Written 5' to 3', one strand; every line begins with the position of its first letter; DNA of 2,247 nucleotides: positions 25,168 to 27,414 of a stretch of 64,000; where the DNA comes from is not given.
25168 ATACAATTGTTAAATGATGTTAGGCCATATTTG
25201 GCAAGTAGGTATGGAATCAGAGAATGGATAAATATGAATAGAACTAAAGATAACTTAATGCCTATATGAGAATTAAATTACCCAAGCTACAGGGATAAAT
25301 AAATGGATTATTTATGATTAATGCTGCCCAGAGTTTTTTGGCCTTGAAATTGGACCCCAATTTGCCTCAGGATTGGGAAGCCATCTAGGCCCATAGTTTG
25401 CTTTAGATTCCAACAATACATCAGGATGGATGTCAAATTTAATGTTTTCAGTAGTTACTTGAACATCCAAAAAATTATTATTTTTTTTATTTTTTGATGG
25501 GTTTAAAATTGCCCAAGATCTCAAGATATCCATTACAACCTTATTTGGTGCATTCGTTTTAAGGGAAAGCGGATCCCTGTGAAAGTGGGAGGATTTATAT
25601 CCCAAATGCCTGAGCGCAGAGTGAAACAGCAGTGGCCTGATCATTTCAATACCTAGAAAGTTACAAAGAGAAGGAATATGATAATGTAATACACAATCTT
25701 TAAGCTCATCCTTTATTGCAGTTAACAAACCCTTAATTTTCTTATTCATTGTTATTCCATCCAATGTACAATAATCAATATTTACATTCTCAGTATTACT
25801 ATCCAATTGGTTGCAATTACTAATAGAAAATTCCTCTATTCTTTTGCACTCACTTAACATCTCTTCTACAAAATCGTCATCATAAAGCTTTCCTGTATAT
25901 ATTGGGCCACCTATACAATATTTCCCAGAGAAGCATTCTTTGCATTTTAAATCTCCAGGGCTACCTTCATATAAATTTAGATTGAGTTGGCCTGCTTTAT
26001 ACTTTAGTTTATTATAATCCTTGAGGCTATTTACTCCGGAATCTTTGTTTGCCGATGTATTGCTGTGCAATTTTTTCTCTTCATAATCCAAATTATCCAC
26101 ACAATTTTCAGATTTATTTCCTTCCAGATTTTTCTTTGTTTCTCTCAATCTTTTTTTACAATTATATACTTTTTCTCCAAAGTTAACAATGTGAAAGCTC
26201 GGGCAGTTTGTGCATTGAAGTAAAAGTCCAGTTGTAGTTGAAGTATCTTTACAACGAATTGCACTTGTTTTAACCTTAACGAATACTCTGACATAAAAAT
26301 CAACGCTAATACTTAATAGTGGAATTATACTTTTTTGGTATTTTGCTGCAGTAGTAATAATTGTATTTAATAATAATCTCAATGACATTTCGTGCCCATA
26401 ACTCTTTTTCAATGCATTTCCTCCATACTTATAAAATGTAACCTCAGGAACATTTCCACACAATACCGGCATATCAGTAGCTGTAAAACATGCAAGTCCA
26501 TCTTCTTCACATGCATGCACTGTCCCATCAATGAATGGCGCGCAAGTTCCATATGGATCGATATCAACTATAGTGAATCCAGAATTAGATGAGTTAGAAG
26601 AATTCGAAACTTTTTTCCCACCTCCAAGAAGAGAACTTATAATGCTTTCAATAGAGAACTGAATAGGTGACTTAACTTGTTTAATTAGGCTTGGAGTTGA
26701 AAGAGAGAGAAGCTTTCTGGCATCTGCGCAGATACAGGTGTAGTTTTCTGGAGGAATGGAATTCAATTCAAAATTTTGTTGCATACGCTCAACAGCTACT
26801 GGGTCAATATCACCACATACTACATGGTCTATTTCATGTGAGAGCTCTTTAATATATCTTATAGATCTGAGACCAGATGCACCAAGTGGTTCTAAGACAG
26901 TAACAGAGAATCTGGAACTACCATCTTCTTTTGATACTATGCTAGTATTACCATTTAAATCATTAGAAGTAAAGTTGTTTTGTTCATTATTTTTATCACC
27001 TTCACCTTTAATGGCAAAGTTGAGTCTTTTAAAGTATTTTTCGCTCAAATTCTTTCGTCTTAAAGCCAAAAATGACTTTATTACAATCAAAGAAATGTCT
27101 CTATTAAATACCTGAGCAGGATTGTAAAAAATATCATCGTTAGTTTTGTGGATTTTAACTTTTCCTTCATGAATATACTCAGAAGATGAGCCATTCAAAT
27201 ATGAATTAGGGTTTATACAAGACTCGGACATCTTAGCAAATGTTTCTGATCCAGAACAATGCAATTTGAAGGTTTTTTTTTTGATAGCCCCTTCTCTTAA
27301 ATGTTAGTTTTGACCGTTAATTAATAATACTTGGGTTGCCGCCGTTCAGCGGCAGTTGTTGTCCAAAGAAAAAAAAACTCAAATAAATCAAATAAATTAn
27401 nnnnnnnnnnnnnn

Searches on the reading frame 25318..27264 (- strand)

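Call 3: search_protein_families(library=pfam, proteins=[window:25318-27264:-], max_evalue=1)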
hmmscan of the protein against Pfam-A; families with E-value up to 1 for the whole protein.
window:25318-27264:- (648 aa): 3 families
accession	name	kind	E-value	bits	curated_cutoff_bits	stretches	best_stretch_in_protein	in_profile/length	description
PF02005.22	TRM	-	3.8e-92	309.8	27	2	226-582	117-376/376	N2,N2-dimethylguanosine tRNA methyltransferase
PF13649.12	Methyltransf_25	-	0.13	13.4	27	0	138-185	12-58/97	Methyltransferase domain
PF06325.19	PrmA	-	0.25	11.2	22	1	146-172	185-211/296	Ribosomal protein L11 methyltransferase (PrmA)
